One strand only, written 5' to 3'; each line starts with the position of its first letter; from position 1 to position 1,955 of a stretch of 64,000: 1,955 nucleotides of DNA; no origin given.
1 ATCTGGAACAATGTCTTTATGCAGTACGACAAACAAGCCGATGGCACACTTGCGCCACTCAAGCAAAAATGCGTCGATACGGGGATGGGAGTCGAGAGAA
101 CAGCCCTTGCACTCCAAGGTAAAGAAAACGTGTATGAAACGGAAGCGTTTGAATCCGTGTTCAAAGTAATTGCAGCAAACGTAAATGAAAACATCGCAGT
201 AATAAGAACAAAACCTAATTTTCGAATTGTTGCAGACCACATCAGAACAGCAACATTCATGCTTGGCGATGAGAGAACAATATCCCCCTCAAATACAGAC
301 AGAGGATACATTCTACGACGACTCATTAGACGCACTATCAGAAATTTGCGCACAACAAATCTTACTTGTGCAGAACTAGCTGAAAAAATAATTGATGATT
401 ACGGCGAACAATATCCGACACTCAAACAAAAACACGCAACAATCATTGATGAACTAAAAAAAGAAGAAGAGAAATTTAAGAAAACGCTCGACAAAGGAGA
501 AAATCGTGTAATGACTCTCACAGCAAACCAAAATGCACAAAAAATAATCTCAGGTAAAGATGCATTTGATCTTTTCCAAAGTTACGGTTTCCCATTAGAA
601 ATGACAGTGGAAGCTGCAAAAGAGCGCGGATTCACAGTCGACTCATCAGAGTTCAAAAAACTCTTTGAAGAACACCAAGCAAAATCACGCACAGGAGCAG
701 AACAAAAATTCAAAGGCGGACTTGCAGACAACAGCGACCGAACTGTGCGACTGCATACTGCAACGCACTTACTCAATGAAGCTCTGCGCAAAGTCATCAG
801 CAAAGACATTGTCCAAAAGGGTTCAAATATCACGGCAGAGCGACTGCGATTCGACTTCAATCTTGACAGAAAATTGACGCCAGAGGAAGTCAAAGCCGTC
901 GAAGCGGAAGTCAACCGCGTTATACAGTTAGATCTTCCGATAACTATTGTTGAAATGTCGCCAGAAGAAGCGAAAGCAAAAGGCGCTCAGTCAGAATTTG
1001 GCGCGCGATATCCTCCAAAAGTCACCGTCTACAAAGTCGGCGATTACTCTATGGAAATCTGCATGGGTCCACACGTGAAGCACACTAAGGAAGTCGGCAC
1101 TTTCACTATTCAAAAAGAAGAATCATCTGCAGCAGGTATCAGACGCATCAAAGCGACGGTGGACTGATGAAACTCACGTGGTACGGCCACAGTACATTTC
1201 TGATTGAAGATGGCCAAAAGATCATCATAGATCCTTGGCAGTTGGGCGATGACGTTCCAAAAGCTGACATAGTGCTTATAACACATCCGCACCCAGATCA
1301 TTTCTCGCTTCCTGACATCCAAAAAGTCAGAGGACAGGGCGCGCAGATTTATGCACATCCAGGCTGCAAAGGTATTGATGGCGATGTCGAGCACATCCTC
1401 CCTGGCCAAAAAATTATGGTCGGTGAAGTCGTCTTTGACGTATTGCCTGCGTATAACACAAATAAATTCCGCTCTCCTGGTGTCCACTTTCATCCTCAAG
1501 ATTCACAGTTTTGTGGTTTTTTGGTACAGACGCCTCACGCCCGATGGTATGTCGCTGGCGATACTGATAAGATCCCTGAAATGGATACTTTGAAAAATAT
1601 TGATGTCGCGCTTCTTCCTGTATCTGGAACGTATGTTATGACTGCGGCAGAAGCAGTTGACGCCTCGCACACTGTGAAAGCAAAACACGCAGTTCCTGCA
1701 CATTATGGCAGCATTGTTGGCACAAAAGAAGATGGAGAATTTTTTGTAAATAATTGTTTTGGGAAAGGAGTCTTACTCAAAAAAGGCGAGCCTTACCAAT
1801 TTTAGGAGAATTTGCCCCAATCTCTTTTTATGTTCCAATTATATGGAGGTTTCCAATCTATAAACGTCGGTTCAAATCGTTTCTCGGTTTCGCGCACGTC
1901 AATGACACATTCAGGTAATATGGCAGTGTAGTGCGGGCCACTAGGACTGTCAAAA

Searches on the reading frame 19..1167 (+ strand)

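Call 65: search_protein_families(library=pfam, proteins=[window:19-1167:+], max_evalue=0.0001)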
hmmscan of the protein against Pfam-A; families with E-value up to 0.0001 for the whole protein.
window:19-1167:+ (382 aa): 2 families
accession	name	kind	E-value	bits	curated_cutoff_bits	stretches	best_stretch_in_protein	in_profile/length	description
PF01411.24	tRNA-synt_2c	-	3.1e-62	211.3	30.3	1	1-251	204-454/552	tRNA synthetases class II (A)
PF07973.19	tRNA_SAD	-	2e-17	63.3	24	1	335-377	1-43/44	Threonyl and Alanyl tRNA synthetase second additional domain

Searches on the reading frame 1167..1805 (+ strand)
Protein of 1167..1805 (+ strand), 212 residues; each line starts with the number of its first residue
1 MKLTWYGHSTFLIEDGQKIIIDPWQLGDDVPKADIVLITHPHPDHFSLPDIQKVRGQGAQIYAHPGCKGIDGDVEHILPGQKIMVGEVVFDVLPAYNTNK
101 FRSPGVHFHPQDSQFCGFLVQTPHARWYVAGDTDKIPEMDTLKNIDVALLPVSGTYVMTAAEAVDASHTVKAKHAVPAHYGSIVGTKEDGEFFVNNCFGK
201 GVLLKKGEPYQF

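Call 65: search_protein_families(library=pfam, proteins=[window:1167-1805:+], max_evalue=0.0001)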
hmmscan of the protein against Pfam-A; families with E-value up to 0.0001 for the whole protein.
window:1167-1805:+ (212 aa): 2 families
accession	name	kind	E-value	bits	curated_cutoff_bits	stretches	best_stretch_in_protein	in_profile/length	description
PF13483.12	Lactamase_B_3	-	1.8e-23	83.7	24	1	2-179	1-160/160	Beta-lactamase superfamily domain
PF12706.13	Lactamase_B_2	-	2.9e-20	73.2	27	1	22-180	20-200/200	Beta-lactamase superfamily domain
